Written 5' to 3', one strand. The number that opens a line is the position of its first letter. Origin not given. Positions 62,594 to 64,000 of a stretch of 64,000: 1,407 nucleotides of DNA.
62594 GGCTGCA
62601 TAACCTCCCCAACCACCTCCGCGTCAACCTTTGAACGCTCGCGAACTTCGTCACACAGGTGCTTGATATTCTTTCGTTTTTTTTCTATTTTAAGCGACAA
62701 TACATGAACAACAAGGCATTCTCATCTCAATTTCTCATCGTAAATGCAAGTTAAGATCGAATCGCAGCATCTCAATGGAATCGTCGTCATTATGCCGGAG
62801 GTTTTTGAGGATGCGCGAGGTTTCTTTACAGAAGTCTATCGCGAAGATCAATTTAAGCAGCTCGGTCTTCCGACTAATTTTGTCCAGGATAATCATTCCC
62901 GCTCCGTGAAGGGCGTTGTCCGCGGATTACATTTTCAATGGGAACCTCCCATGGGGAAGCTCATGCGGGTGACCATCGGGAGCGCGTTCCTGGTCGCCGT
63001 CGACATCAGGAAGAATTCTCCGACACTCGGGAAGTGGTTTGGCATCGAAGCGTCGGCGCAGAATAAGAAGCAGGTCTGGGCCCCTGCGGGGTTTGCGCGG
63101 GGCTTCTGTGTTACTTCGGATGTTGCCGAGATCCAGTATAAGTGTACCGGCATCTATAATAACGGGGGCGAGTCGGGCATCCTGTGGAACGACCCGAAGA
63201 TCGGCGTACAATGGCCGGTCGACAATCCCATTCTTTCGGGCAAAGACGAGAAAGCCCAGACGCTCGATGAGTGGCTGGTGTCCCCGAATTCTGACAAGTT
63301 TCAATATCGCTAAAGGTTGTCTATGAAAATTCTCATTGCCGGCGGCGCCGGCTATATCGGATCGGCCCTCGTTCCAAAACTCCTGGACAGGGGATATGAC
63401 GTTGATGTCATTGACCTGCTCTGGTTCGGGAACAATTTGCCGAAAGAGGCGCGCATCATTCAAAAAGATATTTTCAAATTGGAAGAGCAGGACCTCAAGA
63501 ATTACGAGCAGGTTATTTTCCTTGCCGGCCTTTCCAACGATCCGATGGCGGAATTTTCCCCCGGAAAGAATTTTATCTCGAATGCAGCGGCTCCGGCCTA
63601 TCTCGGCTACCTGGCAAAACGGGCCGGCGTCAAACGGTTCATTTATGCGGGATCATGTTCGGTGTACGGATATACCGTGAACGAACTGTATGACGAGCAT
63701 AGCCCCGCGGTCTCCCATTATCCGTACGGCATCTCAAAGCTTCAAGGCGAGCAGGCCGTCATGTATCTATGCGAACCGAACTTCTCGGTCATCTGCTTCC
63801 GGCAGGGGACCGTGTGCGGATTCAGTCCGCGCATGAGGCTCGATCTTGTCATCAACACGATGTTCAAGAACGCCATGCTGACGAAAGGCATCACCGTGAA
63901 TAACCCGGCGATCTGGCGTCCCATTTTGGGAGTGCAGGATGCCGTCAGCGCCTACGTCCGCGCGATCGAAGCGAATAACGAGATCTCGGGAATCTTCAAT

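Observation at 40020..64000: Large (~24 kb) glycan biosynthesis island unusually rich in methyltransferases and polyprenol-phosphate-dependent glycosyltransferases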

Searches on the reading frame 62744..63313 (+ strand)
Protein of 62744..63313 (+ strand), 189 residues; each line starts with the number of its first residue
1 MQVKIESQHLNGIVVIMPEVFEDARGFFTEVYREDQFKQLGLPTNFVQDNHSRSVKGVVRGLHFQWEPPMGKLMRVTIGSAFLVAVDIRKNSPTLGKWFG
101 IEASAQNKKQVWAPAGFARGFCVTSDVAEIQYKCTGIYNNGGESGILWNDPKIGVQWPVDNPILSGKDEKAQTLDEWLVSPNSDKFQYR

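Call 4: search_protein_families(library=pfam, proteins=[window:62744-63313:+], max_evalue=0.01)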
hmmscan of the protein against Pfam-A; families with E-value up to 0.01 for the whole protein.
window:62744-63313:+ (189 aa): 1 family
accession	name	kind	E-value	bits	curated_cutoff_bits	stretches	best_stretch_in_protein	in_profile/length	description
PF00908.23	dTDP_sugar_isom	-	8.4e-63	211.5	27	1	9-175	3-167/168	dTDP-4-dehydrorhamnose 3,5-epimerase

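Call 8: find_encoding_contigs(protein=window:62744-63313:+, flank=10000, max_places=6)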
Protein window:62744-63313:+ (189 aa): 5 contigs read that carry it; 5 places shown.
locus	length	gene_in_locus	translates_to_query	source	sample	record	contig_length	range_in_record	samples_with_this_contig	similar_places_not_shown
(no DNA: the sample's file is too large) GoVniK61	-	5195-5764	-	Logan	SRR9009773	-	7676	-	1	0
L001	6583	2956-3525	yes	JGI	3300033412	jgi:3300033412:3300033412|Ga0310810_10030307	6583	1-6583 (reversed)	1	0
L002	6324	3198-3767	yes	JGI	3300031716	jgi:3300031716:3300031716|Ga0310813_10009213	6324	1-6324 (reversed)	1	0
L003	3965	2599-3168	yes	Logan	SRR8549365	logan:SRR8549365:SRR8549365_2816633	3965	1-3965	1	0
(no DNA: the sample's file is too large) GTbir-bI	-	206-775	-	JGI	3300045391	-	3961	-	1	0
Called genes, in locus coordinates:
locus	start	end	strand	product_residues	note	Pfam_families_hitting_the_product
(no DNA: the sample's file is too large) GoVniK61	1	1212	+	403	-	?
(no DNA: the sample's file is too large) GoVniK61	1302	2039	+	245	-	PF05175:MTS, PF13489:Methyltransf_23, PF01209:Ubie_methyltran, PF08003:Methyltransf_9, PF06325:PrmA, PF13847:Methyltransf_31, PF08241:Methyltransf_11, PF08242:Methyltransf_12, +5 more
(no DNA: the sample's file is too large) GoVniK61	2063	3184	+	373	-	PF02350:Epimerase_2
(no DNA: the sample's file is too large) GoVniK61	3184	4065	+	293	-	PF13489:Methyltransf_23, PF08241:Methyltransf_11, PF13649:Methyltransf_25 (weak), PF13847:Methyltransf_31 (weak)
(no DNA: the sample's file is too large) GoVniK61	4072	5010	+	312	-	PF00535:Glycos_transf_2, PF13506:Glyco_transf_21 (weak), PF13641:Glyco_tranf_2_3, PF13632:Glyco_trans_2_3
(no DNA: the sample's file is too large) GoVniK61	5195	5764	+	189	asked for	PF00908:dTDP_sugar_isom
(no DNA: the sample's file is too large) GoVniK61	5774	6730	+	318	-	PF01073:3Beta_HSD (weak), PF01370:Epimerase, PF04321:RmlD_sub_bind, PF16363:GDP_Man_Dehyd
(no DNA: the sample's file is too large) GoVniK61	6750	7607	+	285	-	PF01370:Epimerase, PF04321:RmlD_sub_bind, PF16363:GDP_Man_Dehyd, PF02719:Polysacc_synt_2, PF07993:NAD_binding_4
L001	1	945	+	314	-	PF02350:Epimerase_2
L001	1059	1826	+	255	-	PF13489:Methyltransf_23, PF08241:Methyltransf_11, PF13649:Methyltransf_25 (weak), PF13847:Methyltransf_31 (weak)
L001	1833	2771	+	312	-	PF00535:Glycos_transf_2, PF13506:Glyco_transf_21 (weak), PF13641:Glyco_tranf_2_3, PF13632:Glyco_trans_2_3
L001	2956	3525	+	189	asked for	PF00908:dTDP_sugar_isom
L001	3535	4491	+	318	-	PF01073:3Beta_HSD (weak), PF01370:Epimerase, PF04321:RmlD_sub_bind, PF16363:GDP_Man_Dehyd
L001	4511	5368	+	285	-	PF01370:Epimerase, PF04321:RmlD_sub_bind, PF16363:GDP_Man_Dehyd, PF02719:Polysacc_synt_2, PF07993:NAD_binding_4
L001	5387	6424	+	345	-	PF01370:Epimerase, PF02719:Polysacc_synt_2 (weak), PF04321:RmlD_sub_bind, PF16363:GDP_Man_Dehyd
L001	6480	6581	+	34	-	?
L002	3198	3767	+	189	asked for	PF00908:dTDP_sugar_isom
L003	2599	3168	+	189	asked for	PF00908:dTDP_sugar_isom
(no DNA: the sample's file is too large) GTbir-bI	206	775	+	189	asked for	PF00908:dTDP_sugar_isom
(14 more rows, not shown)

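Call 41: search_protein_families(library=ncbifam, proteins=[L001:3535-4491:+, L001:4511-5368:+], max_evalue=0.0001)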
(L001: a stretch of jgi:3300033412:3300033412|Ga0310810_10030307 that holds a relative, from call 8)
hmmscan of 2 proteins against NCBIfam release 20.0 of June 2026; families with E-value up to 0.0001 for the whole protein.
L001:3535-4491:+ (318 aa): 17 families
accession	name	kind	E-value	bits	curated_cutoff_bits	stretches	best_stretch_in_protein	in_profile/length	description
TIGR01179.1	galE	equivalog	2.9e-21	75.6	262.3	1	2-171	1-183/332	UDP-glucose 4-epimerase GalE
TIGR04180.1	EDH_00030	hypoth_equivalog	6.5e-14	51.7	475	1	3-252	1-263/297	NAD-dependent 4,6-dehydratase LegB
TIGR02197.1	heptose_epim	equivalog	1.4e-13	50.7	274.6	1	3-246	1-261/316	ADP-glyceromanno-heptose 6-epimerase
NF007956.0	PRK10675.1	subfamily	8.6e-11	41.5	394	1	1-164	1-180/338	UDP-glucose 4-epimerase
NF047837.1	UDPAcbARedWbcJ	equivalog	4.7e-10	38.9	500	1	1-243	1-213/372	UDP-2-acetamido-2,6-beta-L-arabino-hexul-4-ose reductase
TIGR01181.1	dTDP_gluc_dehyt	equivalog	2.6e-09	36.6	365.1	1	2-292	1-307/321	dTDP-glucose 4,6-dehydratase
NF007582.0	PRK10217.1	equivalog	1.3e-08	34.3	698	1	2-60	3-62/355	dTDP-glucose 4,6-dehydratase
TIGR01777.1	yfcH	hypoth_equivalog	2.7e-08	33.8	207.35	1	3-230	1-225/292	TIGR01777 family oxidoreductase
NF043036.1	ErythonDh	equivalog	2e-07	30.6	325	1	1-144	1-158/321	D-erythronate dehydrogenase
NF008360.0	PRK11150.1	equivalog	2.6e-07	30.2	452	1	3-232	2-240/310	ADP-glyceromanno-heptose 6-epimerase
TIGR01214.1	rmlD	equivalog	2.6e-07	30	224.05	1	2-169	1-155/285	dTDP-4-dehydrorhamnose reductase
TIGR03466.1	HpnA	hypoth_equivalog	2.3e-06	26.7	367.65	1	1-158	1-164/327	hopanoid-associated sugar epimerase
NF007490.0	PRK10084.1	subfamily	2.7e-06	26.6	649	1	1-62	1-63/361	dTDP-glucose 4,6-dehydratase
NF042422.1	oxyalk_red_OleD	equivalog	1.3e-05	24.7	580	0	1-28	1-28/329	2-alkyl-3-oxoalkanoate reductase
NF050030.1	thlkprotThyD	equivalog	2.1e-05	23.9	400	0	1-30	1-30/305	thylakoid membrane protein ThyD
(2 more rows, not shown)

L001:4511-5368:+ (285 aa): 6 families
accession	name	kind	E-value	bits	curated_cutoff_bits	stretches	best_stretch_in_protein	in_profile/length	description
TIGR01214.1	rmlD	equivalog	1.2e-92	310.1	224.05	1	2-280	1-283/285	dTDP-4-dehydrorhamnose reductase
NF007440.0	PRK09987.1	equivalog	5.1e-45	154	308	1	1-279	1-290/299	dTDP-4-dehydrorhamnose reductase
TIGR01181.1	dTDP_gluc_dehyt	equivalog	8.8e-13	48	365.1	1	32-146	56-178/321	dTDP-glucose 4,6-dehydratase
TIGR01179.1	galE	equivalog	1.1e-09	37.6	262.3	1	34-142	55-164/332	UDP-glucose 4-epimerase GalE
TIGR02622.1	CDP_4_6_dhtase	equivalog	4.9e-09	35.8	278.45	1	16-139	44-170/352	CDP-glucose 4,6-dehydratase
TIGR01472.1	gmd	equivalog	2e-05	24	415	1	35-170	63-202/342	GDP-mannose 4,6-dehydratase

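Call 53: find_homologous_proteins(query=L001:4511-5365:+, max_evalue=1e-40)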
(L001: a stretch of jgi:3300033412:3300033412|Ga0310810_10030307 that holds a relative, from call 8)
Query L001:4511-5365:+ (285 aa): 6522 proteins with E <= 1e-40 among 8000 candidates; the best 120 are listed.
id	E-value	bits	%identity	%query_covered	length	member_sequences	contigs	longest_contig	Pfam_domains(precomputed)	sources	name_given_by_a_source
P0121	1.2e-191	653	100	100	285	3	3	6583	PF04321.24,PF16363.12,PF02719.22,PF07993.19,PF01370.28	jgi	jgi:dTDP-4-dehydrorhamnose reductase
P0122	7.9e-153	526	79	98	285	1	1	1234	PF04321.24,PF16363.12,PF02719.22,PF07993.19,PF01370.28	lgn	-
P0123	1.6e-151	521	76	98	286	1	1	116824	PF04321.24,PF16363.12,PF02719.22,PF01370.28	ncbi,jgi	-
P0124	2.4e-150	517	77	100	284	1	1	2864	PF04321.24,PF16363.12,PF02719.22,PF01370.28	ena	-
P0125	1.1e-149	515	77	98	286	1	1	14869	PF04321.24,PF16363.12,PF02719.22,PF07993.19,PF01370.28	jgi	jgi:dTDP-4-dehydrorhamnose reductase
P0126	3.8e-148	510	75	99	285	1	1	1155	PF04321.24,PF16363.12,PF02719.22,PF01370.28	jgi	jgi:dTDP-4-dehydrorhamnose reductase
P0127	5.3e-148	510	74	100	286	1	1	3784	PF04321.24,PF16363.12,PF02719.22,PF01370.28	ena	-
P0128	3.2e-146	504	75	98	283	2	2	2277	PF04321.24,PF16363.12,PF02719.22,PF01370.28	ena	-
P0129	8.4e-139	480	75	94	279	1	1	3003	PF04321.24,PF16363.12,PF02719.22,PF07993.19,PF01370.28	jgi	jgi:dTDP-4-dehydrorhamnose reductase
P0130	1.3e-135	469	72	98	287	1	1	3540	PF04321.24,PF16363.12,PF02719.22,PF01370.28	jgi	jgi:dTDP-4-dehydrorhamnose reductase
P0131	2.3e-135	468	69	98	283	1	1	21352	PF04321.24,PF16363.12,PF02719.22,PF01370.28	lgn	-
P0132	1.2e-133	463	71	98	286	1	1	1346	PF04321.24,PF16363.12,PF02719.22,PF07993.19,PF01370.28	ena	-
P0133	9.0e-133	460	70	98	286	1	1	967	PF04321.24,PF16363.12,PF02719.22,PF01370.28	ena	-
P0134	1.5e-132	459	71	98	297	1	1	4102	PF04321.24,PF16363.12,PF02719.22,PF01370.28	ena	-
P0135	2.4e-132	458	69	99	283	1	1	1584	PF04321.24,PF16363.12,PF02719.22,PF07993.19,PF01370.28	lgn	-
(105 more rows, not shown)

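Call 54: find_encoding_contigs(protein=P0123, flank=10000, max_places=2)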
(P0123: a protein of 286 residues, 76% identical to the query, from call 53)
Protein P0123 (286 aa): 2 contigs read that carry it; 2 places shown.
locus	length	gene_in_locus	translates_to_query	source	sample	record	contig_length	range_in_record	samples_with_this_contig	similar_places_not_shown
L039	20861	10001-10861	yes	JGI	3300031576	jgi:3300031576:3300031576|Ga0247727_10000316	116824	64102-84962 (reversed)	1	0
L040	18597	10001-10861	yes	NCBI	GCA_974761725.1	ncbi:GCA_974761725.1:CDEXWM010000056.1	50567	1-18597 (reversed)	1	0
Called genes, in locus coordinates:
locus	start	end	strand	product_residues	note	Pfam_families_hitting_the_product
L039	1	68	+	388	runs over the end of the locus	PF00535:Glycos_transf_2, PF10111:Glyco_tranf_2_2 (faint), PF13641:Glyco_tranf_2_3 (weak)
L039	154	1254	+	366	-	PF01075:Glyco_transf_9 (weak)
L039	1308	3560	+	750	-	PF09586:YfhO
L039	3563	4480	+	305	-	PF00535:Glycos_transf_2, PF10111:Glyco_tranf_2_2 (weak)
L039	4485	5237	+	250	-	PF01209:Ubie_methyltran (weak), PF02353:CMAS (weak), PF13489:Methyltransf_23, PF07021:MetW, PF13847:Methyltransf_31, PF08241:Methyltransf_11, PF08242:Methyltransf_12, PF13649:Methyltransf_25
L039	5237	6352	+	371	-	PF13439:Glyco_transf_4 (weak), PF13579:Glyco_trans_4_4 (weak), PF00534:Glycos_transf_1, PF13692:Glyco_trans_1_4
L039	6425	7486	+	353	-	PF02350:Epimerase_2, PF13439:Glyco_transf_4 (weak)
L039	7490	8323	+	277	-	PF00535:Glycos_transf_2, PF13641:Glyco_tranf_2_3, PF13632:Glyco_trans_2_3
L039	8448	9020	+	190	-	PF00908:dTDP_sugar_isom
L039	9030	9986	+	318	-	PF01073:3Beta_HSD (faint), PF01370:Epimerase, PF04321:RmlD_sub_bind, PF16363:GDP_Man_Dehyd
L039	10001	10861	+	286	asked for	PF01370:Epimerase, PF04321:RmlD_sub_bind, PF02719:Polysacc_synt_2, PF16363:GDP_Man_Dehyd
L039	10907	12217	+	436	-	PF13440:Polysacc_synt_3, PF01554:MatE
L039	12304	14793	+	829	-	PF02210:Laminin_G_2 (faint), PF07953:Toxin_R_bind_N (faint), PF13385:Laminin_G_3, PF00354:Pentaxin (faint), PF02973:Sialidase (faint), PF13385:Laminin_G_3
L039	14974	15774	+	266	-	PF01135:PCMT (weak), PF05050:Methyltransf_21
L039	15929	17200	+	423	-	PF01943:Polysacc_synt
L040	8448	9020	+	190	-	PF00908:dTDP_sugar_isom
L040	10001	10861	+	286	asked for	PF01370:Epimerase, PF04321:RmlD_sub_bind, PF02719:Polysacc_synt_2, PF16363:GDP_Man_Dehyd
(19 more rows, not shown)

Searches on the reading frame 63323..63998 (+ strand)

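Call 7: search_protein_families(library=pfam, proteins=[window:63323-63998:+], max_evalue=0.01)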
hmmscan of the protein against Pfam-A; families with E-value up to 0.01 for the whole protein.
window:63323-63998:+ (225 aa): 8 families
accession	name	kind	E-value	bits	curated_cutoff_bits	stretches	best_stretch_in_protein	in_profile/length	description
PF01370.27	Epimerase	-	2.5e-29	102.8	20.9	1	3-220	1-230/240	NAD dependent epimerase/dehydratase family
PF16363.11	GDP_Man_Dehyd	-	2.4e-13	50.7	27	1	4-217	1-239/332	GDP-mannose 4,6 dehydratase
PF04321.23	RmlD_sub_bind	-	1.7e-08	34.3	27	1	1-167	1-154/287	RmlD substrate binding domain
PF01073.25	3Beta_HSD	-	6.8e-06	25.8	22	1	4-148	1-159/280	3-beta hydroxysteroid dehydrogenase/isomerase family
PF05368.20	NmrA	-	0.0001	22.4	27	0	2-29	4-31/298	NmrA-like family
PF07993.18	NAD_binding_4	-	0.00013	21.6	20.1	0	5-45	1-42/258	Male sterility protein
PF13460.12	NAD_binding_10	-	0.0004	20.7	27.2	1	7-117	1-104/184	NAD(P)H-binding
PF02719.21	Polysacc_synt_2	-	0.0033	17.1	20.2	0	3-58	1-52/293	Polysaccharide biosynthesis protein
